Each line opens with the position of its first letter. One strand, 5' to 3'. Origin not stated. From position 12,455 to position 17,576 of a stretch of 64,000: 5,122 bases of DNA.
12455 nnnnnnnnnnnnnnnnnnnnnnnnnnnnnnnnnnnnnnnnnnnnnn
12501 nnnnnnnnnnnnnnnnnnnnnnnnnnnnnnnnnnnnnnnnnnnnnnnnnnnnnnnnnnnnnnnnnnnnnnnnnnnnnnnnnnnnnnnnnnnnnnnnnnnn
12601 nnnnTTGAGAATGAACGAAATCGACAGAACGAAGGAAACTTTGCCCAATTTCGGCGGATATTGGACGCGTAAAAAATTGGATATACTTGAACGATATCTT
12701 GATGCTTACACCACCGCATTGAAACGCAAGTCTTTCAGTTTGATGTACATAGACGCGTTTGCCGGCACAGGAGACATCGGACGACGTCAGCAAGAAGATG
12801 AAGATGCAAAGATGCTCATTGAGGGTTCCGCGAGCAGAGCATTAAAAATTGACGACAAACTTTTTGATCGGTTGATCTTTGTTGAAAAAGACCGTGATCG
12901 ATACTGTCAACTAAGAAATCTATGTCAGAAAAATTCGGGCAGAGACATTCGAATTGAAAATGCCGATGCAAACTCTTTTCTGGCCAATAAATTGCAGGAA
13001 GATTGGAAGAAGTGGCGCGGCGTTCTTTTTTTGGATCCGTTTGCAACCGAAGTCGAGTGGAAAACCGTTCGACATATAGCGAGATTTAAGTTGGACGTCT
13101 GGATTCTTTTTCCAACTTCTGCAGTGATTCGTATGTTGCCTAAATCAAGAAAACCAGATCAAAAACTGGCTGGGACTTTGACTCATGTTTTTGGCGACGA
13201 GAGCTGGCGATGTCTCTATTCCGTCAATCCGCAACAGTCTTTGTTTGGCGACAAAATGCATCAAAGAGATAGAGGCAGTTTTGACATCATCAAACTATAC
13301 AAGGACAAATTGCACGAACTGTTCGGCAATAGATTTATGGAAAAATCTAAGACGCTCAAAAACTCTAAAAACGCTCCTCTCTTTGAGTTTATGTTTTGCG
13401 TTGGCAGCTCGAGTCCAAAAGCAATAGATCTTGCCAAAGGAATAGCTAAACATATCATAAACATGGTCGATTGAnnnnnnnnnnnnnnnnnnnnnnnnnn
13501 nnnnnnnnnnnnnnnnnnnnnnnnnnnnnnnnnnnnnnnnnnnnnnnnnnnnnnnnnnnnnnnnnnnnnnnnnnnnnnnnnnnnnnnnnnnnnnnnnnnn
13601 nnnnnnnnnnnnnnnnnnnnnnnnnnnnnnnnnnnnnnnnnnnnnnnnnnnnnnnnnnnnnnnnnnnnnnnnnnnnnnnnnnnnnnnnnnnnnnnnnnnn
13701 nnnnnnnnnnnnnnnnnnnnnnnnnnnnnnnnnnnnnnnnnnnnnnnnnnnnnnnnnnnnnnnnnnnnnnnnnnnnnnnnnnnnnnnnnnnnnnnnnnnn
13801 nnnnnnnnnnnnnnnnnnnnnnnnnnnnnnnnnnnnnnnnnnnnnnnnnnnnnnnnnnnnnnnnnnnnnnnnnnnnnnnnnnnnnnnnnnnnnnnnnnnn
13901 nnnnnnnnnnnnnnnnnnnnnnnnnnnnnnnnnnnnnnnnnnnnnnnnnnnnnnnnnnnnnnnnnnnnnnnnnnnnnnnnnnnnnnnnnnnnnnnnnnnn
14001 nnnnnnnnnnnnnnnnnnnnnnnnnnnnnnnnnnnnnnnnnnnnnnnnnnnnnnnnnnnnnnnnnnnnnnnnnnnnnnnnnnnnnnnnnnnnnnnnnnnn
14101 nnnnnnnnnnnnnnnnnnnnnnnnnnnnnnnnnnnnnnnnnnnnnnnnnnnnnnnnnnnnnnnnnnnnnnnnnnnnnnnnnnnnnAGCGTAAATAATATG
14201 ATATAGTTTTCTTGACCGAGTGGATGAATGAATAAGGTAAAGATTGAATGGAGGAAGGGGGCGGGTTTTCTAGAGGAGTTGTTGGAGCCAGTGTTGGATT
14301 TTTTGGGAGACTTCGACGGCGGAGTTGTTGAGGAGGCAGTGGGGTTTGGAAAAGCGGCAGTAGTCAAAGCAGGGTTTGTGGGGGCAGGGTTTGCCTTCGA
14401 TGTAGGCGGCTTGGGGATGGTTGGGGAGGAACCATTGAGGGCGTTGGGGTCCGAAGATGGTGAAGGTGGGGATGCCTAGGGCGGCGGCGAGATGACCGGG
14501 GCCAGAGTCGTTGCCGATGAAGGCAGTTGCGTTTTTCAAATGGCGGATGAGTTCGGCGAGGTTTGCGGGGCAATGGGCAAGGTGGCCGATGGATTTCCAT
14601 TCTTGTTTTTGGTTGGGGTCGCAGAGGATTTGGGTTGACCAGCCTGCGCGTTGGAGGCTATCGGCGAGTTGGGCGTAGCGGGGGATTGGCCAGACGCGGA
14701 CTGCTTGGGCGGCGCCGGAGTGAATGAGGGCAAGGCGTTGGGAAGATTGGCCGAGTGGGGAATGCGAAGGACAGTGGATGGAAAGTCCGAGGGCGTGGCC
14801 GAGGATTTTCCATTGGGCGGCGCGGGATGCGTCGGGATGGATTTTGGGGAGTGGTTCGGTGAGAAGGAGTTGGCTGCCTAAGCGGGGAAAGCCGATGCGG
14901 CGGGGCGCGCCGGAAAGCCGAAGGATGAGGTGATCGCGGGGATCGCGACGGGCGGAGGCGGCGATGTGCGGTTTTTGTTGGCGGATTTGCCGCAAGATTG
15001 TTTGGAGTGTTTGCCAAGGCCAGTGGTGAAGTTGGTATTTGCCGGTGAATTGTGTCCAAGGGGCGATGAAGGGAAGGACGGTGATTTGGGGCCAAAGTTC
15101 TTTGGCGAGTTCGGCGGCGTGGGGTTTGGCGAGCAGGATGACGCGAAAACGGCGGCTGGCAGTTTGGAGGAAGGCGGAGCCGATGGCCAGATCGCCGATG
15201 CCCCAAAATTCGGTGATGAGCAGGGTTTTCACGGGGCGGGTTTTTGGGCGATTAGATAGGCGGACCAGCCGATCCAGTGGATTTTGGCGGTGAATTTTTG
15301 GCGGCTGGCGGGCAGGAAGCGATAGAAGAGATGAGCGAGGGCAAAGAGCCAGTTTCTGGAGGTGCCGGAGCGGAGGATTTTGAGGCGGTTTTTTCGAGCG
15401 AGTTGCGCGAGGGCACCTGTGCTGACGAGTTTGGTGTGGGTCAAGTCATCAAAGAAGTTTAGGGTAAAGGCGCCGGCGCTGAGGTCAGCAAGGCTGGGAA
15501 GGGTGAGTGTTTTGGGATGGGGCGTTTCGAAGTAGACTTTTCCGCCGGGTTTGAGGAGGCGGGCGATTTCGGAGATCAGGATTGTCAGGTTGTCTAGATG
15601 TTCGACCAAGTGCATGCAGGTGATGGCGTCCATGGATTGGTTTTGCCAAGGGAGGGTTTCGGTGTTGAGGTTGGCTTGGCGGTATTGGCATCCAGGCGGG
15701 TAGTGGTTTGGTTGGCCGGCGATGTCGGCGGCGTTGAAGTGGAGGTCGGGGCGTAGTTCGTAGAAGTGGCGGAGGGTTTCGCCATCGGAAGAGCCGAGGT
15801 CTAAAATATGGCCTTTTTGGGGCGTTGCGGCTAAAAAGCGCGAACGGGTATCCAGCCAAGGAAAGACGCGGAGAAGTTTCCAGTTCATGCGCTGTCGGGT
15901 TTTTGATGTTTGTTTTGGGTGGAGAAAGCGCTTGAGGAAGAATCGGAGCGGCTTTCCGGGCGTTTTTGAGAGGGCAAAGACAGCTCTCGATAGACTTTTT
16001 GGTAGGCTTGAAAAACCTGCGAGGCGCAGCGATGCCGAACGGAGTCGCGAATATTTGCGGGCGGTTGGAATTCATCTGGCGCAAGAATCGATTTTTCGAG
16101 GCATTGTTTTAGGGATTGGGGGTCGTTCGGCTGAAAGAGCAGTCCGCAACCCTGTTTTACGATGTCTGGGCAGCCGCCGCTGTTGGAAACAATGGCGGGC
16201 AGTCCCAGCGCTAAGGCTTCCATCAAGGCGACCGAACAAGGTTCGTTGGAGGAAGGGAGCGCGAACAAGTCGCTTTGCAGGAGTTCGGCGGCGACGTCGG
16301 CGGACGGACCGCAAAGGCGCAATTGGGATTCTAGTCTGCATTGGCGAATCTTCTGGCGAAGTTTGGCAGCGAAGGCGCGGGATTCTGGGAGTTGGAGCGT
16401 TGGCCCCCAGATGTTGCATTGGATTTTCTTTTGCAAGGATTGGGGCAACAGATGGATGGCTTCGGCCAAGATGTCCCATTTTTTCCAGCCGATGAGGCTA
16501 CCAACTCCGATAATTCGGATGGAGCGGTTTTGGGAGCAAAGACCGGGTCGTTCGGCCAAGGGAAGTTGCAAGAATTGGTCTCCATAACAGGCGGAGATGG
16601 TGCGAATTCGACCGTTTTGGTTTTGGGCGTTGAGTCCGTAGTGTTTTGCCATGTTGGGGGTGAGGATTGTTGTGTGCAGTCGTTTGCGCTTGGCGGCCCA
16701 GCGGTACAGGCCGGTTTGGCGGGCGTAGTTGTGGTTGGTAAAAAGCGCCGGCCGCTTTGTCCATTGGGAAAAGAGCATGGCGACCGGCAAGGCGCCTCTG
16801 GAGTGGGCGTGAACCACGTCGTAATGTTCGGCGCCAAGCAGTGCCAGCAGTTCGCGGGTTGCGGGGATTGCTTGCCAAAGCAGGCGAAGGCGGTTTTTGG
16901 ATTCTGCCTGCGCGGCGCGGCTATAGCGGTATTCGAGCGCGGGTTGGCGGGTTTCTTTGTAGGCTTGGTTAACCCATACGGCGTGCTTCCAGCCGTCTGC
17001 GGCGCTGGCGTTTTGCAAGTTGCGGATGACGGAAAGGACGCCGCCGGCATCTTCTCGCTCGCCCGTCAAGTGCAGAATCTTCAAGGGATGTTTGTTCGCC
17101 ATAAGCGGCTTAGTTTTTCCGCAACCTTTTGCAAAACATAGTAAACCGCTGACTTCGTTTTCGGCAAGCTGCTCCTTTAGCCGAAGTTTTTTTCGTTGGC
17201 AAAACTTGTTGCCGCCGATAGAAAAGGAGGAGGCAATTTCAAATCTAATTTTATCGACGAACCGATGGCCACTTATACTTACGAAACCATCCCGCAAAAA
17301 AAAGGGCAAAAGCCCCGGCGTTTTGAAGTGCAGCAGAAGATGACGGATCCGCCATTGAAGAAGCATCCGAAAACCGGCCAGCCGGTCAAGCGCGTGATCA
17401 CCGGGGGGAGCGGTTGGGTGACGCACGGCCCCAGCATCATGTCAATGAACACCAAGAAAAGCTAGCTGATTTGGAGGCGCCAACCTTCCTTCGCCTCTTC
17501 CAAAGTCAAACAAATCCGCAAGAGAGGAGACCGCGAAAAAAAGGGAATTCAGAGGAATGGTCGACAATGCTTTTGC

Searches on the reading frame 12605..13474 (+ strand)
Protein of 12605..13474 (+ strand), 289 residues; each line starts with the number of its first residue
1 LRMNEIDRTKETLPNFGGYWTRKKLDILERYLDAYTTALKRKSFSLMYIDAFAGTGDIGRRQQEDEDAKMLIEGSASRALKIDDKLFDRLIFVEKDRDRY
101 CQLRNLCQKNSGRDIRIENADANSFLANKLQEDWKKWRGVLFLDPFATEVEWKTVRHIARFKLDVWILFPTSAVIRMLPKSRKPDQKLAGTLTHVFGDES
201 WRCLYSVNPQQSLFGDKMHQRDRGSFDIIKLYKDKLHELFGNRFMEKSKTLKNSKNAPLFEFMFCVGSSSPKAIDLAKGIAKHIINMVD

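Call 6: search_protein_families(library=pfam, proteins=[window:12605-13474:+], max_evalue=0.01)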
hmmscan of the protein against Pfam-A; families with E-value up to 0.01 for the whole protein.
window:12605-13474:+ (289 aa): 0 families

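Call 7: search_protein_families(library=padloc, proteins=[window:12605-13474:+], max_evalue=0.001)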
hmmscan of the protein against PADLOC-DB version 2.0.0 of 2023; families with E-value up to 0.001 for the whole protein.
window:12605-13474:+ (289 aa): 4 families
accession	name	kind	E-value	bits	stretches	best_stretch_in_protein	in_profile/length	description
PDLC04635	PDC-M41A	-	2.2e-73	245.8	1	15-286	6-295/298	-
PDLC04636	PDC-M41A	-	5.2e-53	178.6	1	15-283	4-278/281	-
PDLC04638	PDC-M41A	-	5.5e-21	73.4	1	18-280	12-269/275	-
PDLC04637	PDC-M41A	-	3e-15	54.2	1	72-279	2-217/226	-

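Call 34: find_encoding_contigs(protein=window:12605-13474:+, flank=10000, max_places=10)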
Protein window:12605-13474:+ (289 aa): no gene with exactly this product is on record in the collection.

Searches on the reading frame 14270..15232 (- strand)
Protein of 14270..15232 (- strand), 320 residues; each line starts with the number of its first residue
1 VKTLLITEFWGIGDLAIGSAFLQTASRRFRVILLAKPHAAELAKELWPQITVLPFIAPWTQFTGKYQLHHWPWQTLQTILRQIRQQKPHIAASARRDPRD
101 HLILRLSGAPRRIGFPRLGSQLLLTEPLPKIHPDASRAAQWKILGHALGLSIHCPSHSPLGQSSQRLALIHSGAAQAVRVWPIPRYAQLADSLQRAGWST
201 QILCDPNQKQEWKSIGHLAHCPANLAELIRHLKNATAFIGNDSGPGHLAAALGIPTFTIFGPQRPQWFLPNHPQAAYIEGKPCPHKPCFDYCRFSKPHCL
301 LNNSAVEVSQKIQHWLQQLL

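Call 6: search_protein_families(library=pfam, proteins=[window:14270-15232:-], max_evalue=0.01)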
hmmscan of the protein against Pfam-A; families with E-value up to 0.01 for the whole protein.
window:14270-15232:- (320 aa): 1 family
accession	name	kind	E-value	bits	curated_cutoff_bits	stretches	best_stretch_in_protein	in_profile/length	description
PF01075.23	Glyco_transf_9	-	6.8e-23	81.7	22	1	163-291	103-239/247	Glycosyltransferase family 9 (heptosyltransferase)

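Call 7: search_protein_families(library=padloc, proteins=[window:14270-15232:-], max_evalue=0.001)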
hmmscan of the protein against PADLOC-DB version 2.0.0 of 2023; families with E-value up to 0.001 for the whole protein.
window:14270-15232:- (320 aa): 0 families

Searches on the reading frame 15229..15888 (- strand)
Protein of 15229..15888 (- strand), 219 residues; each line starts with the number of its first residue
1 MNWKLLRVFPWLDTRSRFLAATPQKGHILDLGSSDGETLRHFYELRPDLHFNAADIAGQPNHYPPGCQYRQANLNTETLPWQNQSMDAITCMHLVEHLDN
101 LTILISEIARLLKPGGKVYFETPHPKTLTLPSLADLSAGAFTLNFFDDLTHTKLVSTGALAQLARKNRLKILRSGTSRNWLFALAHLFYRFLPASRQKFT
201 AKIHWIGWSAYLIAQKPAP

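Call 6: search_protein_families(library=pfam, proteins=[window:15229-15888:-], max_evalue=0.01)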
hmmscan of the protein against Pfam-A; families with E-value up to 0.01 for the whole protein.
window:15229-15888:- (219 aa): 6 families
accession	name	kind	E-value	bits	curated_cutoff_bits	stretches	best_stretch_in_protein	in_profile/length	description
PF13489.12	Methyltransf_23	-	1.2e-16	61.3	27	1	11-171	9-161/164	Methyltransferase domain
PF08241.18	Methyltransf_11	-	1.7e-12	48.2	21.2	1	29-120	1-95/95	Methyltransferase domain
PF08242.18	Methyltransf_12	-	2.6e-09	38.1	30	1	29-117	1-97/98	Methyltransferase domain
PF13649.12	Methyltransf_25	-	4.4e-09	37.4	27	1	28-116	1-97/97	Methyltransferase domain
PF13847.12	Methyltransf_31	-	1.8e-05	24.9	27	1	66-124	55-113/145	Methyltransferase domain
PF01209.24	Ubie_methyltran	-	0.0017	18.2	20.1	1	75-127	106-159/233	ubiE/COQ5 methyltransferase family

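Call 7: search_protein_families(library=padloc, proteins=[window:15229-15888:-], max_evalue=0.001)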
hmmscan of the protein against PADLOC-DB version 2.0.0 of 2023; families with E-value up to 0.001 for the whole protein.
window:15229-15888:- (219 aa): 1 family
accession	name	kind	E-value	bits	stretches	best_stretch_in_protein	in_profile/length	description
PDLC04134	mad2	-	3.4e-05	20.9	1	26-126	293-400/492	mads_2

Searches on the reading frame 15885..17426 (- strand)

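Call 6: search_protein_families(library=pfam, proteins=[window:15885-17426:-], max_evalue=0.01)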
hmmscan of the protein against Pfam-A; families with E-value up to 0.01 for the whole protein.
window:15885-17426:- (513 aa): 5 families
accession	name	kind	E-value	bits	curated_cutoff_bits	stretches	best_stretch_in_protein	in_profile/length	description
PF00534.26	Glycos_transf_1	-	1.3e-23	83.8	26.4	1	302-447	15-156/172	Glycosyl transferases group 1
PF13692.12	Glyco_trans_1_4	-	2e-20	73.9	27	1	304-444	3-137/142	Glycosyl transferases group 1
PF13439.12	Glyco_transf_4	-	2e-10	41.4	28.5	1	128-251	2-120/170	Glycosyltransferase Family 4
PF13579.12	Glyco_trans_4_4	-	2.1e-08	35.1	29.7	1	128-246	1-115/158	Glycosyl transferase 4-like domain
PF20706.3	GT4-conflict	-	7.3e-05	22.4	26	1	300-424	195-321/385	Family 4 Glycosyltransferase in conflict systems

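Call 7: search_protein_families(library=padloc, proteins=[window:15885-17426:-], max_evalue=0.001)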
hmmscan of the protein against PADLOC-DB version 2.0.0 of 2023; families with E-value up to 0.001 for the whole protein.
window:15885-17426:- (513 aa): 0 families
